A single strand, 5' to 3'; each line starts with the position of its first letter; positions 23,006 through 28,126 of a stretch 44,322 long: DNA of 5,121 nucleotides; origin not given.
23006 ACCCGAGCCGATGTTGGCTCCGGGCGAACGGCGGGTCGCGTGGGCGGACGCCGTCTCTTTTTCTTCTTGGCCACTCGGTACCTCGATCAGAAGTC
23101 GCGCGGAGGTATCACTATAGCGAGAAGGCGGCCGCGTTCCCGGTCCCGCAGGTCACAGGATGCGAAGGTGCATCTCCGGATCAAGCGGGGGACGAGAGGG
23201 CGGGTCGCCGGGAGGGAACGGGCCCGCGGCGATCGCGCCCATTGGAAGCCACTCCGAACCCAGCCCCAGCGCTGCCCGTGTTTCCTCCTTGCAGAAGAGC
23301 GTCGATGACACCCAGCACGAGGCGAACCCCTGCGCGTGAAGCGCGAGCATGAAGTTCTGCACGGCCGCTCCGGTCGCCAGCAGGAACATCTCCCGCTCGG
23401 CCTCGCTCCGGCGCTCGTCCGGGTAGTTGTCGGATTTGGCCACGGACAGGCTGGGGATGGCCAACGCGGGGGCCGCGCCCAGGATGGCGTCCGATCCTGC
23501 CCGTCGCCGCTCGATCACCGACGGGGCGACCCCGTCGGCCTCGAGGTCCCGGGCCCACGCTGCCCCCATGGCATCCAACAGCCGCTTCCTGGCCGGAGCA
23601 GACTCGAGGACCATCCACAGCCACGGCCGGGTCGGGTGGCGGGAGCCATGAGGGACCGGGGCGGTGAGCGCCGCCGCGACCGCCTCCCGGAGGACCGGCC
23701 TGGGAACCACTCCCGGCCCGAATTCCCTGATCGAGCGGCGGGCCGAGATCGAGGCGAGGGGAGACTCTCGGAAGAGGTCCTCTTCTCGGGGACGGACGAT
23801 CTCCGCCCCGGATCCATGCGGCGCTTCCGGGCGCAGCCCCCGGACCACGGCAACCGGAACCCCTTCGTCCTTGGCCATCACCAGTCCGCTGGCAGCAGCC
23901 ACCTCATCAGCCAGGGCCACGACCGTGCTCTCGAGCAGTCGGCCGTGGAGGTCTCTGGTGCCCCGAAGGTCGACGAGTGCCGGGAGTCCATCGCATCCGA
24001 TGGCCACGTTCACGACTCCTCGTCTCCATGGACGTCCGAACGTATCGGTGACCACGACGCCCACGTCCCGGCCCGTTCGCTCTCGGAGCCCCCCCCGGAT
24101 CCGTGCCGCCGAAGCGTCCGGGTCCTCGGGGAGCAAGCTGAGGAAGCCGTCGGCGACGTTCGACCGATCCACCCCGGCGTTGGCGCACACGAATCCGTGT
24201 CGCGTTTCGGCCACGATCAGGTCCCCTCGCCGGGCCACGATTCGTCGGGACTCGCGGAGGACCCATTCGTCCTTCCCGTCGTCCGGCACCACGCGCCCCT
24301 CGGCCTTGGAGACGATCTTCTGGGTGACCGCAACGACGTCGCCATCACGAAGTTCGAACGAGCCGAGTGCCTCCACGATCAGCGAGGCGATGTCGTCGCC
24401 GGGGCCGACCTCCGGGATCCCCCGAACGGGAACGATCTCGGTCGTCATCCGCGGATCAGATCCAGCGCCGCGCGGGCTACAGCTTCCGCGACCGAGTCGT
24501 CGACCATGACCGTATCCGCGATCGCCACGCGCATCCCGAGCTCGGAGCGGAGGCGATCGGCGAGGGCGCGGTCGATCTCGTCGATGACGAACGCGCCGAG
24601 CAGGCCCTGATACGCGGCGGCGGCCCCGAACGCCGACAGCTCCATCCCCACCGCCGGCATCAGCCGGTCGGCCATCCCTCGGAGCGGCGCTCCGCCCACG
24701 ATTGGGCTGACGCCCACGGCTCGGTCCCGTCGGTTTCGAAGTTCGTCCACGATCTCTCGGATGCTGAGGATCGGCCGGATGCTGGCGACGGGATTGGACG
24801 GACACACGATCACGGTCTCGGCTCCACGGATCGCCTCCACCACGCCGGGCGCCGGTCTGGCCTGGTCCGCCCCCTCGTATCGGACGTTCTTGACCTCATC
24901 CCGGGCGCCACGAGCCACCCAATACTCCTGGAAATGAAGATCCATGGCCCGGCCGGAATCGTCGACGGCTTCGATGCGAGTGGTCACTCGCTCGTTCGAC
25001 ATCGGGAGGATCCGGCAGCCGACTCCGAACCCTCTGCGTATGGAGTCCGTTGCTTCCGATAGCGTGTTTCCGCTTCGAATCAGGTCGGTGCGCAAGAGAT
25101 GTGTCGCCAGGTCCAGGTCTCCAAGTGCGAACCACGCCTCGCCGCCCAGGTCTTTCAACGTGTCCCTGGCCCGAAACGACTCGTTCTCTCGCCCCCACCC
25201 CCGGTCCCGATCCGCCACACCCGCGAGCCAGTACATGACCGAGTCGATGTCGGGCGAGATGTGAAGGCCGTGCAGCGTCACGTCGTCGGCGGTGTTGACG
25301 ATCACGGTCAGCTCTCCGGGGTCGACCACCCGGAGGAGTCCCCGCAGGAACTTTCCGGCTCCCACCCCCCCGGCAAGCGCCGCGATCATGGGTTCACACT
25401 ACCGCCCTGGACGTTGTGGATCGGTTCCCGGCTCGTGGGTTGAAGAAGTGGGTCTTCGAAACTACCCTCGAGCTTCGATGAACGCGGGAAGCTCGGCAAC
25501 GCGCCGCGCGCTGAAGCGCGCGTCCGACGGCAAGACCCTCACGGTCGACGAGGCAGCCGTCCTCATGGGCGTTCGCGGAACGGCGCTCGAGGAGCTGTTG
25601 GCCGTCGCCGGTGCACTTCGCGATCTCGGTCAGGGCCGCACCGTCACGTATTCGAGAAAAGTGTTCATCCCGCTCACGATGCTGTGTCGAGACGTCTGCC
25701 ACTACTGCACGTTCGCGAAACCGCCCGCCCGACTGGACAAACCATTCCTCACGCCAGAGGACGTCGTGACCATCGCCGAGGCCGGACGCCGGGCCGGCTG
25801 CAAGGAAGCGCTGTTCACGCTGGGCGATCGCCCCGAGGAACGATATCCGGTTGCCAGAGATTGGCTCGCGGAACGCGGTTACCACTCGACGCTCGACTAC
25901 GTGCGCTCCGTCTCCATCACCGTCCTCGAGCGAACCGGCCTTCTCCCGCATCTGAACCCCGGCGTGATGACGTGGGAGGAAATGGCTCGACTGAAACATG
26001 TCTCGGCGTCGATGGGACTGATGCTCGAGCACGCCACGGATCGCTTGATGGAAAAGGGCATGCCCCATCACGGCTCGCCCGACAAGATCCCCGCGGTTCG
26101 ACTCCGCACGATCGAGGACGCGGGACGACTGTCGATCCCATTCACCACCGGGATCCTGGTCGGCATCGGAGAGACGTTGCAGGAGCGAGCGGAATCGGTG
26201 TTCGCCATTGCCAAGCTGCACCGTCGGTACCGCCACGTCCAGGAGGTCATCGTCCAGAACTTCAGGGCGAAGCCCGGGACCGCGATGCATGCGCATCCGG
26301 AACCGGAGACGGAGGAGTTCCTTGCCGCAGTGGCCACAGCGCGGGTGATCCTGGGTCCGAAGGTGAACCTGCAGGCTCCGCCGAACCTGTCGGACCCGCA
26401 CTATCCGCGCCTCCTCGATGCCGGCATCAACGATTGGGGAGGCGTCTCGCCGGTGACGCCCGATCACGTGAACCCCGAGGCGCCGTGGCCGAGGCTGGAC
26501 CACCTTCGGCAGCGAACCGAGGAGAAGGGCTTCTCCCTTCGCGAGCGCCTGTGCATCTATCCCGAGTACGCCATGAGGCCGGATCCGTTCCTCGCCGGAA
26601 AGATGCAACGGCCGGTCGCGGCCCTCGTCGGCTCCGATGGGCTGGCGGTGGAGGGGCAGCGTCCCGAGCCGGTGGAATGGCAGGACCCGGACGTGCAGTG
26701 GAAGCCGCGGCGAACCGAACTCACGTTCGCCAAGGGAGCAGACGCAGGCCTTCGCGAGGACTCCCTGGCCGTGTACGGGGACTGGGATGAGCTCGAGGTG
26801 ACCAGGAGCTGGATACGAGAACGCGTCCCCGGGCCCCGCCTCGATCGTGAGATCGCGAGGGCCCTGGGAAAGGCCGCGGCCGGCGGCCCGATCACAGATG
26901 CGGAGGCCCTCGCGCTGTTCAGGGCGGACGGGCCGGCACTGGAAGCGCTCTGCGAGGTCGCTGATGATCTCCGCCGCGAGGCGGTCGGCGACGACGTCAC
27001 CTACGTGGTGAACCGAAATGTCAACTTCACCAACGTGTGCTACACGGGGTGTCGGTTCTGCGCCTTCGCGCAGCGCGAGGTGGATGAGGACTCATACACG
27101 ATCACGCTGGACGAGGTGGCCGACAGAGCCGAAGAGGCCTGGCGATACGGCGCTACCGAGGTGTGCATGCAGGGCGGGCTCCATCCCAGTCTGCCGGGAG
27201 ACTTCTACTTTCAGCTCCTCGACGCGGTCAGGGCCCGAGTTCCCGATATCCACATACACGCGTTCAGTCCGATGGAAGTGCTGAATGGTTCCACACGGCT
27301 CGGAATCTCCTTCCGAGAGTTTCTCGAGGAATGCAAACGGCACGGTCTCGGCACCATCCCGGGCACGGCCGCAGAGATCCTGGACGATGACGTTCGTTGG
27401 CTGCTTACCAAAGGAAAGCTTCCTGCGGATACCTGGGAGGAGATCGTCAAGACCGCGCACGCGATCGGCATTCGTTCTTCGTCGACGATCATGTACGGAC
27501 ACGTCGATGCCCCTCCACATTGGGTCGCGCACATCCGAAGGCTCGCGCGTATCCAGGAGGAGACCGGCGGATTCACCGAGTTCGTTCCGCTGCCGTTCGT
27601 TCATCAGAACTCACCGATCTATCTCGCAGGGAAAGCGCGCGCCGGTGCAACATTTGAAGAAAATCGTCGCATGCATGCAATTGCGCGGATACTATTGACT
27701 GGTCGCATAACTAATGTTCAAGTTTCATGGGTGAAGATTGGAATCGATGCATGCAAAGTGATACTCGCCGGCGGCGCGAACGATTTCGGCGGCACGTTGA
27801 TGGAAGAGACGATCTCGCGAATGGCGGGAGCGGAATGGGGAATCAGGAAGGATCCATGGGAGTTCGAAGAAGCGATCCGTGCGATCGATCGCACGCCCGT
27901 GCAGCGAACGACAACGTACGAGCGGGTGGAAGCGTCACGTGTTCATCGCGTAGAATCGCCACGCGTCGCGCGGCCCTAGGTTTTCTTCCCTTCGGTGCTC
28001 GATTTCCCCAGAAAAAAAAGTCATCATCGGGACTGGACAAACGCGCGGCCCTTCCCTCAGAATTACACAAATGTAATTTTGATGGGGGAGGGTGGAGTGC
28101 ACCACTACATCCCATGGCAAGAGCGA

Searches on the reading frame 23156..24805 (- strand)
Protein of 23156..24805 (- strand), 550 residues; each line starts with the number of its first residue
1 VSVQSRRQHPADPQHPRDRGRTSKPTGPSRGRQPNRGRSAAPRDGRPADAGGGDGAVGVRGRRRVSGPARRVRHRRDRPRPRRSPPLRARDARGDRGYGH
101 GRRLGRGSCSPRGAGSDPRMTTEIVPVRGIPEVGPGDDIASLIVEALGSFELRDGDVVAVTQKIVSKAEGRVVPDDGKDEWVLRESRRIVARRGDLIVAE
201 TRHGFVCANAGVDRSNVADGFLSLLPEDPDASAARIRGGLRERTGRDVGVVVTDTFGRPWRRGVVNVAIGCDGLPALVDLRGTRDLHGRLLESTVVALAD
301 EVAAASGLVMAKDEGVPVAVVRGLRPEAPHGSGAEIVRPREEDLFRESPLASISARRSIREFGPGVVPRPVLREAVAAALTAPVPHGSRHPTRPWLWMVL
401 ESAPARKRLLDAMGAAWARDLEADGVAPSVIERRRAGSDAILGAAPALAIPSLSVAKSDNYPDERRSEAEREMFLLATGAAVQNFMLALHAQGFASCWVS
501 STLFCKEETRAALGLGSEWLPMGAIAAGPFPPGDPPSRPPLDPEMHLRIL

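Call 37: search_protein_families(library=pfam, proteins=[window:23156-24805:-], max_evalue=0.0001)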
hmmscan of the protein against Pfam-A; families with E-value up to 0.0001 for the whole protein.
window:23156-24805:- (550 aa): 2 families
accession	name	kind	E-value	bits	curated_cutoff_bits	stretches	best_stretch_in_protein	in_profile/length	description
PF01996.21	F420_ligase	-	2e-62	211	25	2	180-323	75-218/218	F420-0:Gamma-glutamyl ligase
PF00881.29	Nitroreductase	-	1.1e-24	87.9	23.5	1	353-528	1-166/167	Nitroreductase family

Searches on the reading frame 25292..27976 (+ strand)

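Call 6: search_protein_families(library=pfam, proteins=[window:25292-27976:+], max_evalue=0.01)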
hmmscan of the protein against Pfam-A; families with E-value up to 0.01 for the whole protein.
window:25292-27976:+ (895 aa): 2 families
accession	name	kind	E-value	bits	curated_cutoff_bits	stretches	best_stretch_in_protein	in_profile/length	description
PF04055.27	Radical_SAM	-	2.6e-33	116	29.5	2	577-738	1-153/166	Radical SAM superfamily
PF19288.4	CofH_C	-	5.1e-18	65.5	27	1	760-880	3-120/125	CofH/MqnC C-terminal region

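Call 7: search_protein_families(library=ncbifam, proteins=[window:25292-27976:+], max_evalue=0.01)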
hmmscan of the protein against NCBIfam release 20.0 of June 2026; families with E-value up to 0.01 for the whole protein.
window:25292-27976:+ (895 aa): 20 families
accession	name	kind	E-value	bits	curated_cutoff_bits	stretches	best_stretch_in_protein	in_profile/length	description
NF006687.0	PRK09234.1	equivalog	0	1280.4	1018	1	60-886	8-844/849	bifunctional FO biosynthesis protein CofGH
TIGR03551.1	F420_cofH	equivalog_domain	3e-171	568.9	374.1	2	534-879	1-345/345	5-amino-6-(D-ribitylamino)uracil--L-tyrosine 4-hydroxyphenyl transferase CofH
TIGR03550.1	F420_cofG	equivalog_domain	2e-152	507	213.35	2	119-429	1-310/322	7,8-didemethyl-8-hydroxy-5-deazariboflavin synthase CofG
NF005609.0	PRK07360.1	equivalog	6.3e-149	495.8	426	3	519-882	6-371/374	7,8-didemethyl-8-hydroxy-5-deazariboflavin synthase subunit CofH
NF004884.0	PRK06245.1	equivalog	8.3e-134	445.7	209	2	114-443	7-329/340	7,8-didemethyl-8-hydroxy-5-deazariboflavin synthase subunit CofG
TIGR00423.1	TIGR00423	subfamily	1.8e-119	398.6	260.25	2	569-878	1-309/310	CofH family radical SAM protein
TIGR03699.1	menaquin_MqnC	equivalog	9.4e-111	369.9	428.1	2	534-878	3-341/342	cyclic dehypoxanthinyl futalosine synthase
TIGR03700.1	mena_SCO4494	equivalog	5.7e-94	314.9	434.55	2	527-879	4-351/351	aminofutalosine synthase MqnE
NF006277.0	PRK08445.1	equivalog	4e-75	252.8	576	1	536-880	6-346/348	dehypoxanthine futalosine cyclase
NF006276.0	PRK08444.1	equivalog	1.3e-66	225.1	560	1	536-879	15-350/353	aminofutalosine synthase MqnE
NF004580.0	PRK05926.1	equivalog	4.8e-56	190.6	583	2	534-870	28-363/370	hypothetical protein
TIGR00433.2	bioB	equivalog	2.7e-19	69.6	225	2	270-357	172-253/307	biotin synthase BioB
TIGR03910.1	pyrrolys_PylB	equivalog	4.2e-14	52.2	348.2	2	75-354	10-268/347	methylornithine synthase PylB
TIGR03956.1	rSAM_HydE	equivalog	4.4e-12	45.9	254.6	1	548-655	26-131/340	[FeFe] hydrogenase H-cluster radical SAM maturase HydE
TIGR03957.1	rSAM_HmdB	equivalog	9.8e-12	44.7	320.9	1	268-364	168-259/317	5,10-methenyltetrahydromethanopterin hydrogenase cofactor biosynthesis protein HmdB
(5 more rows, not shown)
